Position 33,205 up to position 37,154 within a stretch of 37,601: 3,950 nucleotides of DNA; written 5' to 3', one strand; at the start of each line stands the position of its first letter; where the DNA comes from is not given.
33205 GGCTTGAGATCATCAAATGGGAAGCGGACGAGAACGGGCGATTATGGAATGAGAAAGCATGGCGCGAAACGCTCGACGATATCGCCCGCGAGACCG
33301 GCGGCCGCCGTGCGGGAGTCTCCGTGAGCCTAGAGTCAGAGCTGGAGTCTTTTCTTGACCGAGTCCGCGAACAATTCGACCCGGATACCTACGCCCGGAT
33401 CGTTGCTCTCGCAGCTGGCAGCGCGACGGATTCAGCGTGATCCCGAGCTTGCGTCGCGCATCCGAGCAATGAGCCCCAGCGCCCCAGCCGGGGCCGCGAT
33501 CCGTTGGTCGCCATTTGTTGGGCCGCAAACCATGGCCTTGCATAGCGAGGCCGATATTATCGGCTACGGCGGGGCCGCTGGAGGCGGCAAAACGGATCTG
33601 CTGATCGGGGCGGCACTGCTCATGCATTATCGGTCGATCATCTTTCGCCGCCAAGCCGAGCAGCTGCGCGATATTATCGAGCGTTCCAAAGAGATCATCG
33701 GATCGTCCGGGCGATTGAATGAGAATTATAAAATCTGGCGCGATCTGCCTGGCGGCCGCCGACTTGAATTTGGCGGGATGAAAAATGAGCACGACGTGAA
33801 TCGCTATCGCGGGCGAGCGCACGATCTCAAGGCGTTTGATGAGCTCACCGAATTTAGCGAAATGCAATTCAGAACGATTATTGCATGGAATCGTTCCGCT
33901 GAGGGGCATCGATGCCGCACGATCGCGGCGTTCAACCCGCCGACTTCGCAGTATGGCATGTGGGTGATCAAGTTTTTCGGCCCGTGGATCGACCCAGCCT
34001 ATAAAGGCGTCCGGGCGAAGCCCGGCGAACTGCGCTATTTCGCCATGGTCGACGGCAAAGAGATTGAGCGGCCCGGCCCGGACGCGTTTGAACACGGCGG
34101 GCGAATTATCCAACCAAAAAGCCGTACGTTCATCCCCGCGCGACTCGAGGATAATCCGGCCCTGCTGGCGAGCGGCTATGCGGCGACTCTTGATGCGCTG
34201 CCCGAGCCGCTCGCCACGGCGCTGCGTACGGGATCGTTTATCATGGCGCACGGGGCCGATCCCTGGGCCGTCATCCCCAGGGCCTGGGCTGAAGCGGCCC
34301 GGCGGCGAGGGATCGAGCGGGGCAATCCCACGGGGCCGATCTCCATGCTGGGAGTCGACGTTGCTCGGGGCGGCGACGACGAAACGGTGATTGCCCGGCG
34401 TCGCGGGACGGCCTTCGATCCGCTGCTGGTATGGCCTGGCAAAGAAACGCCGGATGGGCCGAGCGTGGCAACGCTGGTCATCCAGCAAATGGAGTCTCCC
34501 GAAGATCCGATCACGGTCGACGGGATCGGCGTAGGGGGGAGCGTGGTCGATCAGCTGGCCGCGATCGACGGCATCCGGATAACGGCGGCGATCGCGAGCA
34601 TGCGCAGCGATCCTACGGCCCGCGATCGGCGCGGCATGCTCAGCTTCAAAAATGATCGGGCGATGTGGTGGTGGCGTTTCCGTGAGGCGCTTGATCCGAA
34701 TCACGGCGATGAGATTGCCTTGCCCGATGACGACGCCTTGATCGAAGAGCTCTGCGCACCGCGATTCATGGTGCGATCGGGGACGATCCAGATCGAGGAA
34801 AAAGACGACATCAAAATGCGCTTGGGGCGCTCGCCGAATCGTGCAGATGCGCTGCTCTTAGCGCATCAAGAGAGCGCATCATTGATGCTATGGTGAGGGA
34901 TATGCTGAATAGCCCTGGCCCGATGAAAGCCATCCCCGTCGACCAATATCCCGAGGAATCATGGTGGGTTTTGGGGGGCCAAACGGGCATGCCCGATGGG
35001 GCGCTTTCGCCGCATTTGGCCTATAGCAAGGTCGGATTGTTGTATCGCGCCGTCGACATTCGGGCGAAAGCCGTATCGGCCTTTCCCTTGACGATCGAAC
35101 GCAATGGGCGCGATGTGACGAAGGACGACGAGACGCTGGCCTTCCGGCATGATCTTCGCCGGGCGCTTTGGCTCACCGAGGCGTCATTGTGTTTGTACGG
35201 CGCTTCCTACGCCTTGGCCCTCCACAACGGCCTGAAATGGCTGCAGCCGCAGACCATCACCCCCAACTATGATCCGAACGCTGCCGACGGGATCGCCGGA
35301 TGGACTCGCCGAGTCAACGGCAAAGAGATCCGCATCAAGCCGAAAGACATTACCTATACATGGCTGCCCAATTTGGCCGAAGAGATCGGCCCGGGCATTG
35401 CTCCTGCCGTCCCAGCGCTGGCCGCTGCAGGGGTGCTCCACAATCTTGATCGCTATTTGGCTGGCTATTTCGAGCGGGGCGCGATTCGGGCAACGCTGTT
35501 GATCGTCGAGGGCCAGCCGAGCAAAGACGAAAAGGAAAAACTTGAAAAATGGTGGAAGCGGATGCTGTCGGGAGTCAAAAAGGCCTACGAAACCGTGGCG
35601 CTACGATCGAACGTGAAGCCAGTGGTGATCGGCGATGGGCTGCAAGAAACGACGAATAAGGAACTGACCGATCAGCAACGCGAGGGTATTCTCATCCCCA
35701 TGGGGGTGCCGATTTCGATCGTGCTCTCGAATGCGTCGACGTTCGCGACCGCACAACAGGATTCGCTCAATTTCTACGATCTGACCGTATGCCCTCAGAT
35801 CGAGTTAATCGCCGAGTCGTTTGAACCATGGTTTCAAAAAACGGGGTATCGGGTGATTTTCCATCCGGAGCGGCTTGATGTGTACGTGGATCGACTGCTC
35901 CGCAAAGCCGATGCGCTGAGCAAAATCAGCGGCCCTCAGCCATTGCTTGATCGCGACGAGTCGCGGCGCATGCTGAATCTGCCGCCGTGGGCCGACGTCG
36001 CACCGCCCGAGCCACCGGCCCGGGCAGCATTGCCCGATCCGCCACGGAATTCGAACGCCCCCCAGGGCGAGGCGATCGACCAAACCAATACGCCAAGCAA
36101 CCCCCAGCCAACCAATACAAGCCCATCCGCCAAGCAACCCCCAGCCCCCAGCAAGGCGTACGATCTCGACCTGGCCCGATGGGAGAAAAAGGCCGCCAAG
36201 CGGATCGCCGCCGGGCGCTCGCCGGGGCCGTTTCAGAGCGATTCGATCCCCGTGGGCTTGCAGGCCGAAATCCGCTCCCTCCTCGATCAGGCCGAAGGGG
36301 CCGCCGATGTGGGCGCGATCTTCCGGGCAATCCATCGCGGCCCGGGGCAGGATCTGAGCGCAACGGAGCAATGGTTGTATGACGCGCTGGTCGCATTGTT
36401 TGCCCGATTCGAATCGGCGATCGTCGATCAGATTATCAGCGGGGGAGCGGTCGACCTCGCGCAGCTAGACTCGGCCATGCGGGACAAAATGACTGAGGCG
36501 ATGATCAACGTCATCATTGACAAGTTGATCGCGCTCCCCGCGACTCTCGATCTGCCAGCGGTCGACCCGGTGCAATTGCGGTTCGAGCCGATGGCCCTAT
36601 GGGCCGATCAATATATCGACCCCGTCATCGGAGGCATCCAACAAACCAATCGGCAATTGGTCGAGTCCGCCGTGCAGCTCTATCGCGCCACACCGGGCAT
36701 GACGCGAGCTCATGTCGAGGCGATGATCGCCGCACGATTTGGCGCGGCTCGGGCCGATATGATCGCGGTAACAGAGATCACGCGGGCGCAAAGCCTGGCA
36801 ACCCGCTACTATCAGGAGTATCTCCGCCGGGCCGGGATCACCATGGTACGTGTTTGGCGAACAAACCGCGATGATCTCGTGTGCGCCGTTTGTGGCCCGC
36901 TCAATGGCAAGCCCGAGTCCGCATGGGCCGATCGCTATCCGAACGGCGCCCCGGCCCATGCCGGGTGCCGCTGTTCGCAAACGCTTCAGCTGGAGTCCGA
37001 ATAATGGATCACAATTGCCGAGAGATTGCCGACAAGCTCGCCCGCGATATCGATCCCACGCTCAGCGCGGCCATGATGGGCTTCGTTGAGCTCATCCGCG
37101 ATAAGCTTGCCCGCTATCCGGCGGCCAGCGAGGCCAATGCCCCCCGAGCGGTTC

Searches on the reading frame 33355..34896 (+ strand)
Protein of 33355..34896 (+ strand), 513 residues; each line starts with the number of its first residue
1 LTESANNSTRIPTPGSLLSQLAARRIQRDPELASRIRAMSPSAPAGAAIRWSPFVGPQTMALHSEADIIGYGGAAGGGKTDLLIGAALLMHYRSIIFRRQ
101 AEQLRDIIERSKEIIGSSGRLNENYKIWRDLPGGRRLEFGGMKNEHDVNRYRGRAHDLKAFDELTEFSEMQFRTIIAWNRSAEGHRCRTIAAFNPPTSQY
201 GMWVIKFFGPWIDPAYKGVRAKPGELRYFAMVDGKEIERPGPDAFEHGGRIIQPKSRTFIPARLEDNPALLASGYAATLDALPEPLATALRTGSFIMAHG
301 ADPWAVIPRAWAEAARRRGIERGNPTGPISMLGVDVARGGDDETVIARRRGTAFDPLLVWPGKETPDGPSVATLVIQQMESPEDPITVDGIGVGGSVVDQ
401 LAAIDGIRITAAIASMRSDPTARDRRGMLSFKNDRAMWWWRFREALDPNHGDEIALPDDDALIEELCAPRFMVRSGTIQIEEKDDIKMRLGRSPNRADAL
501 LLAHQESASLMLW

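Call 15: search_protein_families(library=phrogs, proteins=[window:33355-34896:+], max_evalue=0.001)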
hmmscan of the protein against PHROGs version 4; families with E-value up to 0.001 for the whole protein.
window:33355-34896:+ (513 aa): 3 families
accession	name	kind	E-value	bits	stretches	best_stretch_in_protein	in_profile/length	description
phrog_979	-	head and packaging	4e-35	122.6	1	56-338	156-444/642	terminase large subunit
phrog_2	-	head and packaging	1.9e-31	110.6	1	50-504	263-589/807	terminase large subunit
phrog_9526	-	head and packaging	1.4e-08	35.5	1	52-236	9-203/280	terminase large subunit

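Call 40: search_dna_similar(query=window:33355-34896:+, collection=phages, mode=protein, max_rows=15)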
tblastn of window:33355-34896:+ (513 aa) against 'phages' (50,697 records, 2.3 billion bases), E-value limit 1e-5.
Records with a match: 642; places in all: 646; records where one place covers at least 80% of the query: 18.
Best place of each record, by identity: <60% 642.
By first word of the organism name: Escherichia 125; Rheinheimera 112; Salmonella 78; Arthrobacter 71; Erwinia 29; Shigella 22; Xanthomonas 16; Felixounavirus 14; Streptomyces 13; Roseobacter 12; and 45 more.
By host as written in the record: Rheinheimera sp. BAL341 112; - 70; Arthrobacter sp. ATCC 21022 54; Escherichia coli 35; Escherichia coli K-12 MG1655 20; Escherichia coli O157:H7 11; Erwinia amylovora 11; Arthrobacter globiformis B-2979 10; and 166 more.
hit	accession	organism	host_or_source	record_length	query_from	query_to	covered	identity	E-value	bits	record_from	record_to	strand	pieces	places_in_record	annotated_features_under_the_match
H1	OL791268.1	Phage zth2-2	-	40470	51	507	89%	45.3%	4e-97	327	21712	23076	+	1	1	record has no annotation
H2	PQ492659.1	Limnohabitans phage DC33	Limnohabitans sp. DCL3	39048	51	507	89%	44.5%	2e-96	325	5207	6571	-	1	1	hypothetical protein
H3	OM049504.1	Acidovorax phage AP1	Paracidovorax oryzae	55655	45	502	89%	44.0%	3e-90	308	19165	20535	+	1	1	TerL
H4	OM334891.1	Acinetobacter phage 4316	Acinetobacter baumannii 4316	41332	32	507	93%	42.2%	1e-86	297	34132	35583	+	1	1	terminase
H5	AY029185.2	Bordetella phage BPP-1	-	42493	51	507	89%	42.8%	3e-92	313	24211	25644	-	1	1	bbp25: Bbp25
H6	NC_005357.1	Bordetella phage BPP-1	Bordetella bronchiseptica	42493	51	507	89%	42.8%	3e-92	313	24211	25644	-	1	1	terminase family protein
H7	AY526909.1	Bordetella phage BIP-1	-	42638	51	507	89%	42.8%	3e-92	313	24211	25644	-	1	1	none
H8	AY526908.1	Bordetella phage BMP-1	-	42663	51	507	89%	42.8%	3e-92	313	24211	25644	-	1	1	none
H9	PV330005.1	Bordetella phage vB_BbrP_003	Bordetella bronchiseptica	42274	51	507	89%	42.6%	7e-90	306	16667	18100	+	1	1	terminase large subunit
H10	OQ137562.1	Caulobacter phage RapA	Caulobacter vibrioides CB15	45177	57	512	89%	42.7%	4e-81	281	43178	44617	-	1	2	RapA_gp056c: terminase large subunit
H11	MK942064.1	Caulobacter phage Jess A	Caulobacter vibrioides CB15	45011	57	512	89%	42.7%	6e-81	280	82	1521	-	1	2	terminase large subunit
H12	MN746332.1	Caulobacter phage SR18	Caulobacter vibrioides CB15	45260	57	512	89%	42.7%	7e-81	280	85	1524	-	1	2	repeat_region | terminase large subunit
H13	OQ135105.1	Caulobacter phage BL94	Caulobacter vibrioides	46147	57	503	87%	43.0%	7e-81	280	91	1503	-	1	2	BL94_gp001c: terminase large subunit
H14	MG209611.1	Aphanizomenon phage vB_AphaS-CL131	Aphanizomenon flos-aquae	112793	82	506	83%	44.2%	1e-91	311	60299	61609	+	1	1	terminase large subunit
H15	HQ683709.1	Planktothrix phage PaV-LD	Planktothrix agardhii HAB637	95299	51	507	89%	40.9%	4e-89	304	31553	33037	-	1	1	terminase large subunit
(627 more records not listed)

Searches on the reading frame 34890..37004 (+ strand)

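Call 15: search_protein_families(library=phrogs, proteins=[window:34890-37004:+], max_evalue=0.001)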
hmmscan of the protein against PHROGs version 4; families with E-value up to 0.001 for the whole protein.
window:34890-37004:+ (704 aa): 9 families
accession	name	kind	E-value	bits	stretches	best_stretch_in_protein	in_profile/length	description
phrog_2662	-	head and packaging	2.5e-29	103.4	1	43-703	62-711/717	portal protein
phrog_12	-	head and packaging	7e-20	72.6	1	45-416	90-467/646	portal protein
phrog_595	-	head and packaging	9.1e-08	32.9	1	603-695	200-292/513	head maturation protease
phrog_3517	-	head and packaging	1.2e-07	32.4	1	590-697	203-325/371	head morphogenesis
phrog_6577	-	unknown function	2.5e-07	30.4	1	571-701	99-230/1066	-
phrog_115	-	head and packaging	2.7e-06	27.8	1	612-697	230-314/665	minor head protein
phrog_24918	-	head and packaging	0.00015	22.3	1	619-675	156-207/250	head morphogenesis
phrog_4728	-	head and packaging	0.00045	20.1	1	621-699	219-298/591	head morphogenesis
phrog_2468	-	head and packaging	0.00061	20.3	0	571-673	132-233/303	head morphogenesis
